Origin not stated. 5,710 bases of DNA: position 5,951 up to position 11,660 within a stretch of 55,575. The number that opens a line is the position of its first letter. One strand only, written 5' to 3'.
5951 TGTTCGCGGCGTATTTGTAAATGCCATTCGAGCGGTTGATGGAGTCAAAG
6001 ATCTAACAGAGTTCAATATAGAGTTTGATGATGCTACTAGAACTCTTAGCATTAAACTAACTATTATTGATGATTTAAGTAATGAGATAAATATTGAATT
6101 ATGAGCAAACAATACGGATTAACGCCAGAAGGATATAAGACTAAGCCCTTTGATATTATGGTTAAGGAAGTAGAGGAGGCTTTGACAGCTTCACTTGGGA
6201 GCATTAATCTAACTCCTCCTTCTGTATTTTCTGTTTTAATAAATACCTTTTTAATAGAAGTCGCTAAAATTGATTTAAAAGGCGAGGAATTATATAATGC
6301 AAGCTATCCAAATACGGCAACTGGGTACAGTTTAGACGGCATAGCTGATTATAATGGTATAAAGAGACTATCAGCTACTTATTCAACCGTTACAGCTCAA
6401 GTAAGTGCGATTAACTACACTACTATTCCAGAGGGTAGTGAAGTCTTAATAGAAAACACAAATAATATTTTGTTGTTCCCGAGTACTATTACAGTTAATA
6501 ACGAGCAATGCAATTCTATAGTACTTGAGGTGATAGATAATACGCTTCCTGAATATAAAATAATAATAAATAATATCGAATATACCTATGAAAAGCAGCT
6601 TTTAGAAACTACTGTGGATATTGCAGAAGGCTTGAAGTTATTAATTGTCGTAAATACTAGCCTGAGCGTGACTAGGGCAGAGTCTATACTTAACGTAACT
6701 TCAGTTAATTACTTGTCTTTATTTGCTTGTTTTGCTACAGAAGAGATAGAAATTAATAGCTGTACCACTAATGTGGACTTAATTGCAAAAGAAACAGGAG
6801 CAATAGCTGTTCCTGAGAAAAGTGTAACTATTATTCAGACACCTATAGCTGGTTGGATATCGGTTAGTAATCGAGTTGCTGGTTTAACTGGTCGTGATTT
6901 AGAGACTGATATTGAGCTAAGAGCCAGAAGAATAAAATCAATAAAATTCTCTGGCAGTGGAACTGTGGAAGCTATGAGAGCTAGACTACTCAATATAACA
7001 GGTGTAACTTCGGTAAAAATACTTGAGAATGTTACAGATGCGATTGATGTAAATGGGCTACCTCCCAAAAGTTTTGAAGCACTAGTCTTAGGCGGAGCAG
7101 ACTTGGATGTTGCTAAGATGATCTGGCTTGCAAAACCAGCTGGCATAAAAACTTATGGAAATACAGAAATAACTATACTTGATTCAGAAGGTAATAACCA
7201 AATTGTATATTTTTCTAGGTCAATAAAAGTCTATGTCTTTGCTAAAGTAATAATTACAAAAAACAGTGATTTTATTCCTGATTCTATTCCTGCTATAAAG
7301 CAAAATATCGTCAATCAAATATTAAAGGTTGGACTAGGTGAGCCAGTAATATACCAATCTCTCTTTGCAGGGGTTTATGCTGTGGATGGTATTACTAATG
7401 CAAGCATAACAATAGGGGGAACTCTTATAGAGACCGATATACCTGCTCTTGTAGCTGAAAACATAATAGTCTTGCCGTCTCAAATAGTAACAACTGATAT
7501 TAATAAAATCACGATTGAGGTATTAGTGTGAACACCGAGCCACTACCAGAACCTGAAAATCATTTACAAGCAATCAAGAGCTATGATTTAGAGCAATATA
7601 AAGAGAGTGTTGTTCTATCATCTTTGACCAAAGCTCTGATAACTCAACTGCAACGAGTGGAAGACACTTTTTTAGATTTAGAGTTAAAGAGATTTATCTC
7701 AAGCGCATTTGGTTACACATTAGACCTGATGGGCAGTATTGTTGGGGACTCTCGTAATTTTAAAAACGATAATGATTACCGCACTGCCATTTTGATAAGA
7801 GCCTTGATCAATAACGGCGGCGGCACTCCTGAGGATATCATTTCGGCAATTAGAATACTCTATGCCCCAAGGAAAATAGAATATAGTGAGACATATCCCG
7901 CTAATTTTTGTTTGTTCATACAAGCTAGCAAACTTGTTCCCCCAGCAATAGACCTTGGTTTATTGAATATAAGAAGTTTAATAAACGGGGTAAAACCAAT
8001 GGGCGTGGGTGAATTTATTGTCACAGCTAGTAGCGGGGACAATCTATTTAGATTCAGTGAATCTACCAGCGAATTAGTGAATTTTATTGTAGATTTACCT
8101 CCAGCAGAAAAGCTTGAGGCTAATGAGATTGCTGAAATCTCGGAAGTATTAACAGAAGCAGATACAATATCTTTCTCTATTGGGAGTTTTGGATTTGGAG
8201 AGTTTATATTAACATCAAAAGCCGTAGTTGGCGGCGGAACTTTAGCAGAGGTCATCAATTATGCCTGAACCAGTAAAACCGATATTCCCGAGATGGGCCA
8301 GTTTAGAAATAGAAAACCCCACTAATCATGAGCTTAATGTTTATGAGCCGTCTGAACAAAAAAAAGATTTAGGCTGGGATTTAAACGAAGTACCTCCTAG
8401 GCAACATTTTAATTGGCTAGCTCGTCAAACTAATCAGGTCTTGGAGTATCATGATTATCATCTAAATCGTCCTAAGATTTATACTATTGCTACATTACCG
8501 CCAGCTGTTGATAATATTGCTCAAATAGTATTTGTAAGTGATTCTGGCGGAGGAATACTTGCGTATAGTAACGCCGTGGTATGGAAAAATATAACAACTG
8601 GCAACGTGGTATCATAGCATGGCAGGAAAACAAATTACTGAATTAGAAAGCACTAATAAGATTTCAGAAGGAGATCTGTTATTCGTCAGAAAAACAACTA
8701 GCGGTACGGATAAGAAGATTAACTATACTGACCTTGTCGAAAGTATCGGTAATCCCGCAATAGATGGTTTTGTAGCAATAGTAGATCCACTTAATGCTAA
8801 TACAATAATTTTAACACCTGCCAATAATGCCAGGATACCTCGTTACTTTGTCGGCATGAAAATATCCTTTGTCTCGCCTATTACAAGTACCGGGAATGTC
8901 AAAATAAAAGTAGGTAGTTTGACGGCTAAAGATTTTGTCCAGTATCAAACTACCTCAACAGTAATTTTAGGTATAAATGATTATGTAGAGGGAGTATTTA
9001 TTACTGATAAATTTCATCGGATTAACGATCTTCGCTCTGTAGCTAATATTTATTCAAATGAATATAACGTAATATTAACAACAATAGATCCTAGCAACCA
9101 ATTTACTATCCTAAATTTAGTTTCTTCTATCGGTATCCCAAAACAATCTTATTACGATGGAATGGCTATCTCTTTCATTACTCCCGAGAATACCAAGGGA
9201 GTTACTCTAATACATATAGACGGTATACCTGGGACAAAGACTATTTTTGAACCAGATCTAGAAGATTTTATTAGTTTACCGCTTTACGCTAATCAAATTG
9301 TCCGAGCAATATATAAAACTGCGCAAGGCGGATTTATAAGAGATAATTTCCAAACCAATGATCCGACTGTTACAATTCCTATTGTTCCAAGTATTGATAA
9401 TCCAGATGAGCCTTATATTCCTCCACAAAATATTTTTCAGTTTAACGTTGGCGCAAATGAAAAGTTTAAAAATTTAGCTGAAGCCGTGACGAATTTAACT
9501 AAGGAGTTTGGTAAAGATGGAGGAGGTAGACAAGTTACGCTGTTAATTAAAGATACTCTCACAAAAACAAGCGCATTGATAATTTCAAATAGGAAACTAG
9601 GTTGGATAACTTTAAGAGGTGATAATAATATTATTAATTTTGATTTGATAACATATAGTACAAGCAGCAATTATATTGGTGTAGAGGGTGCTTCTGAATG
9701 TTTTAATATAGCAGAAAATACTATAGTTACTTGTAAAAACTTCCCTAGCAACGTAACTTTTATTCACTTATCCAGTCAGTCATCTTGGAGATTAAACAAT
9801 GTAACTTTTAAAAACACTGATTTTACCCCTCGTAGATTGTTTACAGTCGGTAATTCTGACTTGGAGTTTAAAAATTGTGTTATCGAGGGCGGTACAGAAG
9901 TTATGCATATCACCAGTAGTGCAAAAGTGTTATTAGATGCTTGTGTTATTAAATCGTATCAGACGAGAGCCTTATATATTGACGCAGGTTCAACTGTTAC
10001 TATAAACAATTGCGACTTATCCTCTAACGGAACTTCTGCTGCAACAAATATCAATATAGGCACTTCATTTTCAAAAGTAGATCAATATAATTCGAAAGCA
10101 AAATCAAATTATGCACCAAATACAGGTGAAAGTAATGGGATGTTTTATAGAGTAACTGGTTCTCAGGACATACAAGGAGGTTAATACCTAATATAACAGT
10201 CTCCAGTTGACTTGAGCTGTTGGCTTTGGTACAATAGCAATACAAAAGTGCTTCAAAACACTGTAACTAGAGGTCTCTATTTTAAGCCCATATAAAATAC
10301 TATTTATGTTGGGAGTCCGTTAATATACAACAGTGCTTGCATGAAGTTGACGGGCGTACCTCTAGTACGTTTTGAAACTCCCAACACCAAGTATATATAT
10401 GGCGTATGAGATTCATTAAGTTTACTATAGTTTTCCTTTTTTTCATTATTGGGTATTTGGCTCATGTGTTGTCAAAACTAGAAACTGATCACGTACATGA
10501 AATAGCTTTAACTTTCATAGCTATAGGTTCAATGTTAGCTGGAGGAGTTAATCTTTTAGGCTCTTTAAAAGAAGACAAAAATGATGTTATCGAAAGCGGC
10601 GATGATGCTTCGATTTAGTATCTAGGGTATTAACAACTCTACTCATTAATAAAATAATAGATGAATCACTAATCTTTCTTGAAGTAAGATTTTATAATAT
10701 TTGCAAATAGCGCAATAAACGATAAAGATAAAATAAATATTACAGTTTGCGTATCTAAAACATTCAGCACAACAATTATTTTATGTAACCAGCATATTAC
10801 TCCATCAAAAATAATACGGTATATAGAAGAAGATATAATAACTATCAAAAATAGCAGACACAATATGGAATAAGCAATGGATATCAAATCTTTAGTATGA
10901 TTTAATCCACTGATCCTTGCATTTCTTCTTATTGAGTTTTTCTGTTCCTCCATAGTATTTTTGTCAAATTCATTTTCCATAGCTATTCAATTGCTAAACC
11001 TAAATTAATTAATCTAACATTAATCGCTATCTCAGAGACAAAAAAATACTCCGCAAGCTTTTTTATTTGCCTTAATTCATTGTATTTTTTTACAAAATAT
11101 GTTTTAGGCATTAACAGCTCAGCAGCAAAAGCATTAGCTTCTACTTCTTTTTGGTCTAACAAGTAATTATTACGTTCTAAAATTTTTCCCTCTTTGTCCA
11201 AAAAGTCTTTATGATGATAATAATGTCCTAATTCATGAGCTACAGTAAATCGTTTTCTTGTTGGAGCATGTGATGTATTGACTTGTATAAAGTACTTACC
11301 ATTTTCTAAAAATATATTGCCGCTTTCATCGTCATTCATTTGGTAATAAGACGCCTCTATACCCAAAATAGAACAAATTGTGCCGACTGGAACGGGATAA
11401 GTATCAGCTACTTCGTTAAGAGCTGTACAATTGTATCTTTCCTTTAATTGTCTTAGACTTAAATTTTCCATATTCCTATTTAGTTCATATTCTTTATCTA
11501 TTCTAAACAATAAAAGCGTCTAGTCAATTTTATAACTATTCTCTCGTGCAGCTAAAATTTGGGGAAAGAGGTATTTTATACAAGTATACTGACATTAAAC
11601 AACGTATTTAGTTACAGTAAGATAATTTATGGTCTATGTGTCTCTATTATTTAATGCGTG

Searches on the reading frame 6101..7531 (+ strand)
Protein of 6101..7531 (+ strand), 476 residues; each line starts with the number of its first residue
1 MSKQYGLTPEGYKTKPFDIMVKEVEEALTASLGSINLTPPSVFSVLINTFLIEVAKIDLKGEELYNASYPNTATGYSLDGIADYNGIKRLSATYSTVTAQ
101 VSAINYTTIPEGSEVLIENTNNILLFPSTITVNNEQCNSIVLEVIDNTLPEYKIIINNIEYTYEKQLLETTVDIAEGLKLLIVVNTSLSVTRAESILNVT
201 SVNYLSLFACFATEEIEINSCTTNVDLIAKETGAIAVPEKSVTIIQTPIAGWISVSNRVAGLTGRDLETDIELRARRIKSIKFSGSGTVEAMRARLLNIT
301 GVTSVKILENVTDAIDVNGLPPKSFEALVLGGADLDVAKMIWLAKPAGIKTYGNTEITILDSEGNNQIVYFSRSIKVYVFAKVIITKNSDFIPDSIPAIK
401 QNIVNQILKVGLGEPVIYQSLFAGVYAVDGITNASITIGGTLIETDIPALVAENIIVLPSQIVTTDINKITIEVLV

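Call 27: search_protein_families(library=pfam, proteins=[window:6101-7531:+], max_evalue=0.001)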
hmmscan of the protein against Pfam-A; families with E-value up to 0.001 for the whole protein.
window:6101-7531:+ (476 aa): 2 families
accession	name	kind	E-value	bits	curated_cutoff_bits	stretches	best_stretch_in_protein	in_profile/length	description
PF04865.19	Baseplate_J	-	1.3e-15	57.9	21.1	1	211-310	51-156/255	Baseplate J-like protein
PF03434.18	DUF276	-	2.2e-07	30.9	25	1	284-438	85-247/291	DUF276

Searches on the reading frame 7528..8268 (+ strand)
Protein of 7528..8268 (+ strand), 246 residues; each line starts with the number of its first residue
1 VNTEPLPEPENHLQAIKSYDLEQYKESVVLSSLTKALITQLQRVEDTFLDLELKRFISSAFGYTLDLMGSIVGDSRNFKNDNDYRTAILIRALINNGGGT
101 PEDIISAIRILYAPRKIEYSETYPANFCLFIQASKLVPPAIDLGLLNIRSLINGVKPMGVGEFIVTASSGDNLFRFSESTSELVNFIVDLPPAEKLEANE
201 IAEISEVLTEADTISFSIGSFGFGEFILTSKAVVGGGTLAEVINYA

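Call 27: search_protein_families(library=pfam, proteins=[window:7528-8268:+], max_evalue=0.001)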
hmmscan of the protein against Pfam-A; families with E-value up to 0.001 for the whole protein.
window:7528-8268:+ (246 aa): 1 family
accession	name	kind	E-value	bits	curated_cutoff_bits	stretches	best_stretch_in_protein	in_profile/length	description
PF11041.13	DUF2612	-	4e-08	33.9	23.5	0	81-160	101-177/181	Protein of unknown function (DUF2612)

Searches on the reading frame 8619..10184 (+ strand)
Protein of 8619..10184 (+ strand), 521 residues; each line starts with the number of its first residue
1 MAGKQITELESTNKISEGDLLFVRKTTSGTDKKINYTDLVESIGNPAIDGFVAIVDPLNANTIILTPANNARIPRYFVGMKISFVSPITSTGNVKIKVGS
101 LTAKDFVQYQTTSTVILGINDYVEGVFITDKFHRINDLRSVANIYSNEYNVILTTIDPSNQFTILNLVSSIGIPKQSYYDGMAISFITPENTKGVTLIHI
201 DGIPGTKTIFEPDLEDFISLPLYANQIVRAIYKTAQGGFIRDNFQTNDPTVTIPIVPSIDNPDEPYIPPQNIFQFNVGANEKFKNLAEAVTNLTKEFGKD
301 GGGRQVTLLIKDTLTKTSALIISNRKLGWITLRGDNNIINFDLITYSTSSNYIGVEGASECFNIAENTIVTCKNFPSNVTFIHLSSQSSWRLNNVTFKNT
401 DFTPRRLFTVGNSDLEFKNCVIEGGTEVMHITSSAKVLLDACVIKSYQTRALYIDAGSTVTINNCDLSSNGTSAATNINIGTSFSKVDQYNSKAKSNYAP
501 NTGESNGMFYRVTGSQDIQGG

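Call 28: search_protein_families(library=pfam, proteins=[window:8619-10184:+], max_evalue=0.001)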
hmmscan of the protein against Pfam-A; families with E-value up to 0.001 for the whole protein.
window:8619-10184:+ (521 aa): 1 family
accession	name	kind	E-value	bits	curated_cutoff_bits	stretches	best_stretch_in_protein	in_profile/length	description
PF13229.12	Beta_helix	-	4.3e-07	30.1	25.9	1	382-510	3-120/158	Right handed beta helix region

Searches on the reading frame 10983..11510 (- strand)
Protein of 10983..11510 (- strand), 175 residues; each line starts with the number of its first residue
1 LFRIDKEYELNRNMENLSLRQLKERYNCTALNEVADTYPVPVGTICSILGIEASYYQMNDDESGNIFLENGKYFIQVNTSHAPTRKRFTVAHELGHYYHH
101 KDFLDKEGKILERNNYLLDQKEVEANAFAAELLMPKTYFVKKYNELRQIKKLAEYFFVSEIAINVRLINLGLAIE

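Call 28: search_protein_families(library=pfam, proteins=[window:10983-11510:-], max_evalue=0.001)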
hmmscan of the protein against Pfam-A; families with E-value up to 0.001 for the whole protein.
window:10983-11510:- (175 aa): 1 family
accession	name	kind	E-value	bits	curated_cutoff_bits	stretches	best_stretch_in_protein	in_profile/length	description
PF06114.19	Peptidase_M78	-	3e-23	82.4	22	1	64-167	19-122/123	IrrE N-terminal-like domain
